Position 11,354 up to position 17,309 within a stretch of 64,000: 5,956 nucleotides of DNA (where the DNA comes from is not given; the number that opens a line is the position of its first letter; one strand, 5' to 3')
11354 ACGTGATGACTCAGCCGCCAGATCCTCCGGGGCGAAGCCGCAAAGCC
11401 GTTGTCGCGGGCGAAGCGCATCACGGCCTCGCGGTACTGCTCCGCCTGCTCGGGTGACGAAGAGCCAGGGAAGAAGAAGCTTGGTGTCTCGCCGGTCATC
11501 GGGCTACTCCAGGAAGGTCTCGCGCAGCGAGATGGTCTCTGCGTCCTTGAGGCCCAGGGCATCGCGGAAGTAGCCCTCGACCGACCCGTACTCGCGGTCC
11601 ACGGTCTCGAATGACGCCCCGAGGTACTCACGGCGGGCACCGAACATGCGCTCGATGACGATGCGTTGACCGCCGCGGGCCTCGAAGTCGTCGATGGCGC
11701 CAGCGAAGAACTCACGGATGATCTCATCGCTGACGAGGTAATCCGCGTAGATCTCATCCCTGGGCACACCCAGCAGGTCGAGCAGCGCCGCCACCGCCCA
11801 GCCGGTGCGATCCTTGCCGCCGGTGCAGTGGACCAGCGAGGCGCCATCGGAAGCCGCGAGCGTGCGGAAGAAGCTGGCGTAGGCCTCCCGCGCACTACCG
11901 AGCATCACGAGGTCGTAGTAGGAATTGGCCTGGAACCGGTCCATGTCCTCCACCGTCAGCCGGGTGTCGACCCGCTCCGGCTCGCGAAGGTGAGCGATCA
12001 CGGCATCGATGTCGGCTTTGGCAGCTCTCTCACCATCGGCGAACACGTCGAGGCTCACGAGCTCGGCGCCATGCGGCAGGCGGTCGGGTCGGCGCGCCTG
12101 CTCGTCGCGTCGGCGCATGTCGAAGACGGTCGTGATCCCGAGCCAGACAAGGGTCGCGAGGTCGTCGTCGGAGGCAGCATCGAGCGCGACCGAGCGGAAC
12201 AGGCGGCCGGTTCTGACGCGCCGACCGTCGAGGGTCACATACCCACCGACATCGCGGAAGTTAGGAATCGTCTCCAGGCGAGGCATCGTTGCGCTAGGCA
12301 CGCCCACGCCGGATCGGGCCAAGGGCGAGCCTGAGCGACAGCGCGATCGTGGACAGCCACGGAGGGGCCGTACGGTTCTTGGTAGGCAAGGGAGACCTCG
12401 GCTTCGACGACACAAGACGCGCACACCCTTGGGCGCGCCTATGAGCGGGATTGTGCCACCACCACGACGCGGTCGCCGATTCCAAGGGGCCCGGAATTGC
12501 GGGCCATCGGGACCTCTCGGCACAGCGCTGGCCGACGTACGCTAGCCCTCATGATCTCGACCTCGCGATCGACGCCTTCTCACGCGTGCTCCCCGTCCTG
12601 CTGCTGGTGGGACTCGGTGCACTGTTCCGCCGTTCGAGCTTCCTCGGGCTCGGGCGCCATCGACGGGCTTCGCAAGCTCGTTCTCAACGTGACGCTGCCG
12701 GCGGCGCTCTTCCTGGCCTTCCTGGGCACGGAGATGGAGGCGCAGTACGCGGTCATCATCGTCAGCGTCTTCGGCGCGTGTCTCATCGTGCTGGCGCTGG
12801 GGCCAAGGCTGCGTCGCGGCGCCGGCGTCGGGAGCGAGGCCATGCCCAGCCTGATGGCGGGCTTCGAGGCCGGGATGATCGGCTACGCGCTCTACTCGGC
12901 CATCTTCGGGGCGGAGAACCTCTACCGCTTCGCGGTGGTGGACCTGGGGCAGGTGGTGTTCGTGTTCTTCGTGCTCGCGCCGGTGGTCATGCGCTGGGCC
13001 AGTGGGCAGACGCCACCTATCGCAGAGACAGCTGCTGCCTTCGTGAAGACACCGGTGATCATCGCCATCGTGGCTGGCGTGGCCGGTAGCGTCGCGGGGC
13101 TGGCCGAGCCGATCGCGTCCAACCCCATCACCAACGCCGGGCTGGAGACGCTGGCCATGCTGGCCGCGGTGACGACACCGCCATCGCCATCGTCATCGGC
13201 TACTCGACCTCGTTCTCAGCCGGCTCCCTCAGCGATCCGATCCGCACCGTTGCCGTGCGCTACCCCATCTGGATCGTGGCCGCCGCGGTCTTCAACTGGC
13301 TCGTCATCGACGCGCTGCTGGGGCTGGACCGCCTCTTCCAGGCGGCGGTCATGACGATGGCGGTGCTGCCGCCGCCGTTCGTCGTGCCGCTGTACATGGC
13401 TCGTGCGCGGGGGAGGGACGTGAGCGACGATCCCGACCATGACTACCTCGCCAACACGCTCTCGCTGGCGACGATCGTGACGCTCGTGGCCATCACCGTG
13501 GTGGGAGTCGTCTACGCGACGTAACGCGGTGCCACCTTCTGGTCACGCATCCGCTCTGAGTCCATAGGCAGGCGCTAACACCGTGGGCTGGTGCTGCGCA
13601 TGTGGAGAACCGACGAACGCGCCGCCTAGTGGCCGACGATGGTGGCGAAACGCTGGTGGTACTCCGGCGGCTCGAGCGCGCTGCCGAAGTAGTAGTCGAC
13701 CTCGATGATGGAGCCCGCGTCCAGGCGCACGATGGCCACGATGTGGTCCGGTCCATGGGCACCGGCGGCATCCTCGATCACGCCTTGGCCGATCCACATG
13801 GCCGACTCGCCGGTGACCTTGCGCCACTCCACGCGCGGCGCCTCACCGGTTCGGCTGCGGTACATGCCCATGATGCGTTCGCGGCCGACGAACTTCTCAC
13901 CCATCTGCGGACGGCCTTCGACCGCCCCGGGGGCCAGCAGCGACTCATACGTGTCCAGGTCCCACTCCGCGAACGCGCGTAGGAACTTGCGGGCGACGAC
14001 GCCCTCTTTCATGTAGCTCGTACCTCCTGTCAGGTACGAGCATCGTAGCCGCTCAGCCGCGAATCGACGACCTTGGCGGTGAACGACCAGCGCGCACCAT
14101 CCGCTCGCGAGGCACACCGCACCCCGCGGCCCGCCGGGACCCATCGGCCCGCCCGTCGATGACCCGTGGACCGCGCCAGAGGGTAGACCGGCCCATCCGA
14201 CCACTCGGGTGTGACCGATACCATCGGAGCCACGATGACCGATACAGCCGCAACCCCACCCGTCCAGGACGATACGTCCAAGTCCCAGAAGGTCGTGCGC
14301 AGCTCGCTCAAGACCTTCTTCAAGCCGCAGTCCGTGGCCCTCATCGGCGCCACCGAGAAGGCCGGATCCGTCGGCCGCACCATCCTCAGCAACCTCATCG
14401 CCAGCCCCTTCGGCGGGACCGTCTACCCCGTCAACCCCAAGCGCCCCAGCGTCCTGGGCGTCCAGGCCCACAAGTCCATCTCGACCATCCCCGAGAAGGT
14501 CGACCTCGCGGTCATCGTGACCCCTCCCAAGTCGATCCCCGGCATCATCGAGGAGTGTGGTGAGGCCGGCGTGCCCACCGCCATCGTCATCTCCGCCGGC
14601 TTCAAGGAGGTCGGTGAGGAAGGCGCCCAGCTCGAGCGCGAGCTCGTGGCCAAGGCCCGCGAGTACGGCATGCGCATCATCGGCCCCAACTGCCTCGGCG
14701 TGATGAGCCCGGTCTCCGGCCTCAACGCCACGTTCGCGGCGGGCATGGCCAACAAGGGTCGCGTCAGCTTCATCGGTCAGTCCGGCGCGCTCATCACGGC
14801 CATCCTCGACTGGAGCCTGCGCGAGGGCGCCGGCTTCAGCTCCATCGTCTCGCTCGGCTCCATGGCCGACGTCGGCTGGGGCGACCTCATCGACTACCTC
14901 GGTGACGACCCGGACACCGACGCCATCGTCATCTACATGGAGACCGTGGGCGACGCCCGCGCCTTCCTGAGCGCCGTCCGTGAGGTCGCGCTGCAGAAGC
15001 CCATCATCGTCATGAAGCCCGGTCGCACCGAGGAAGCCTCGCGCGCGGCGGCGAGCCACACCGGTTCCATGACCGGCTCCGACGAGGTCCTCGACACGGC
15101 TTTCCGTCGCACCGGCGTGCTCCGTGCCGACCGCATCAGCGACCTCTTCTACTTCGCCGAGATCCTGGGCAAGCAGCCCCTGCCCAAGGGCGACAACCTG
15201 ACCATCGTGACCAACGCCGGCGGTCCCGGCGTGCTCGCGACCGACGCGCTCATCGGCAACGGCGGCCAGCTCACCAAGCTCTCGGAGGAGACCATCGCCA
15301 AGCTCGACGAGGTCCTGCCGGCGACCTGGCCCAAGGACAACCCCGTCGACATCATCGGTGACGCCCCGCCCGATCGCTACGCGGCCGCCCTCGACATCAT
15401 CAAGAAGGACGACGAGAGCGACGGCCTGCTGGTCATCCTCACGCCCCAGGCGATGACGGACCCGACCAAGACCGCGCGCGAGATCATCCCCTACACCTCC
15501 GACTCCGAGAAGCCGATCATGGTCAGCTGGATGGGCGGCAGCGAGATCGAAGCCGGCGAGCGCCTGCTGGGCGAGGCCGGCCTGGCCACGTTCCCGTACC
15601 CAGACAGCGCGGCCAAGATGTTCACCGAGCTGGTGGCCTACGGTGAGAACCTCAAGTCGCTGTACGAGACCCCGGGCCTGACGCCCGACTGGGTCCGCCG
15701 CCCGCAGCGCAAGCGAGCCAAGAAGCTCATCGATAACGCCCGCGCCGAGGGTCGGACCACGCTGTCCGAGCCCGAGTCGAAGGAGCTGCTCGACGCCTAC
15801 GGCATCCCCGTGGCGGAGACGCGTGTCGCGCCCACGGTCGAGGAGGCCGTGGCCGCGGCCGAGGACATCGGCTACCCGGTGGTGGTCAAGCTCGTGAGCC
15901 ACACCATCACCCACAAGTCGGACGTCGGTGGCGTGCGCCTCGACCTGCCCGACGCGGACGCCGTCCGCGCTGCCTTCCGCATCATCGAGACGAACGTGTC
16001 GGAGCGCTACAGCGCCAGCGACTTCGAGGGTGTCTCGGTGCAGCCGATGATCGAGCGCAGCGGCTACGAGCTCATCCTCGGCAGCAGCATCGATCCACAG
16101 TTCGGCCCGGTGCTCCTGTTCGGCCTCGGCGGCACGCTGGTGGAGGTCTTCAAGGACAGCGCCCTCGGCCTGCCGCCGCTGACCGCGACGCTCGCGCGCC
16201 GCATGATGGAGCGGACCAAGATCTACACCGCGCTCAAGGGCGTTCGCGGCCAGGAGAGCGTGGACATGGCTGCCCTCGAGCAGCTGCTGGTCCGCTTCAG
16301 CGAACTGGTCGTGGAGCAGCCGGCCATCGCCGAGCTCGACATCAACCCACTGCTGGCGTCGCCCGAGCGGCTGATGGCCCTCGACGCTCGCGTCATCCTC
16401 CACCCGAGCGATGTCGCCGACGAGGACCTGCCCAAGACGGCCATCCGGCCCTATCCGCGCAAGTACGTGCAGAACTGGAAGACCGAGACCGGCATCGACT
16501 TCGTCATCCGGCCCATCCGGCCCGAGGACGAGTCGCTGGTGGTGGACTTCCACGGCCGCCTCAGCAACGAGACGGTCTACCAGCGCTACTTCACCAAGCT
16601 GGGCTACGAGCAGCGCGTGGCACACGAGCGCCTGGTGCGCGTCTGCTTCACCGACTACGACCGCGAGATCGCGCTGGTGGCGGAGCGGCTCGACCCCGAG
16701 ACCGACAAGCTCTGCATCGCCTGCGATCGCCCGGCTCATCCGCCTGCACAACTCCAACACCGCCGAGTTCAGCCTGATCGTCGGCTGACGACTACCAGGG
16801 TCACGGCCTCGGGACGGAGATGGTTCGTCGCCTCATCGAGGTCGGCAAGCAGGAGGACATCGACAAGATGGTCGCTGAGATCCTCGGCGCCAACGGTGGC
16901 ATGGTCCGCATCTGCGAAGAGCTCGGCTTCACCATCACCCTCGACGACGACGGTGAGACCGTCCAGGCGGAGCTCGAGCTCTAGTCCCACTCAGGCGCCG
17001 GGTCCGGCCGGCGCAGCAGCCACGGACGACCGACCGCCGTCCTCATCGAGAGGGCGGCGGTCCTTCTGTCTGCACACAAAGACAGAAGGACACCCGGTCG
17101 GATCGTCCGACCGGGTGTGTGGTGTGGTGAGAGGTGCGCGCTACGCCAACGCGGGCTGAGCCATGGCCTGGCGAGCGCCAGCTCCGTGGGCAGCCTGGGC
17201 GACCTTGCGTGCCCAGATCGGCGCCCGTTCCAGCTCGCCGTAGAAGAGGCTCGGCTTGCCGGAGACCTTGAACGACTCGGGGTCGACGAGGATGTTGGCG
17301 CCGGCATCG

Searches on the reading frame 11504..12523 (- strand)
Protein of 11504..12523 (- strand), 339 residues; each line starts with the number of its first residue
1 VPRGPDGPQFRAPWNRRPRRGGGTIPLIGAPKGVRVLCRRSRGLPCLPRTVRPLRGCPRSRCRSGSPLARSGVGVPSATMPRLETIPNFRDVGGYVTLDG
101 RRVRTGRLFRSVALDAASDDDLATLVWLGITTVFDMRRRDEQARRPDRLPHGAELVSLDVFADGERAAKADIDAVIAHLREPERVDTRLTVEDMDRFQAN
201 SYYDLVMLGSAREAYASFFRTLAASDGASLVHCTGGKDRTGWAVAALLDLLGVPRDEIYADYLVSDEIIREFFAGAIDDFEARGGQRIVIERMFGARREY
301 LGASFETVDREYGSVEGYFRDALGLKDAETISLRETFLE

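Call 63: search_protein_families(library=pfam, proteins=[window:11504-12523:-], max_evalue=0.001)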
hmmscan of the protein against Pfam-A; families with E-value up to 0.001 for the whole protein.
window:11504-12523:- (339 aa): 2 families
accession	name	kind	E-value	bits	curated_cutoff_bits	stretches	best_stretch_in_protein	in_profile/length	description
PF13350.11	Y_phosphatase3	-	4.4e-66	223.7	22.2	1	82-339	2-240/240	Tyrosine phosphatase family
PF22784.1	PTP-SAK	-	3.3e-05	24.4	27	1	216-254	74-115/153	Swiss Army Knife protein, DSP-PTPase phosphatase domain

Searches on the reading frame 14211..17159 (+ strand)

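Call 63: search_protein_families(library=pfam, proteins=[window:14211-17159:+], max_evalue=0.001)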
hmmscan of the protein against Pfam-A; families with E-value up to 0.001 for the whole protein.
window:14211-17159:+ (982 aa): 6 families
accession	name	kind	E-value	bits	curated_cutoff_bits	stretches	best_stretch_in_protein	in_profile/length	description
PF13549.11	ATP-grasp_5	-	2.9e-90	301.9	27.6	1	510-730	2-221/221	ATP-grasp domain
PF13607.11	Succ_CoA_lig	-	4.4e-53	179.2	27.4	1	182-319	1-138/138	Succinyl-CoA ligase like flavodoxin domain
PF13380.12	CoA_binding_2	-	3.7e-26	92.3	22.8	1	41-166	2-115/116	CoA binding domain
PF19045.5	Ligase_CoA_2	-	2.3e-11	44.4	23.7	1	331-464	2-140/162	Ligase-CoA domain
PF02629.25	CoA_binding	-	6.3e-11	43.3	22.3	1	38-130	2-97/97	CoA binding domain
PF08442.15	ATP-grasp_2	-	4.6e-05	23.5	29.5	1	518-599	2-83/202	ATP-grasp domain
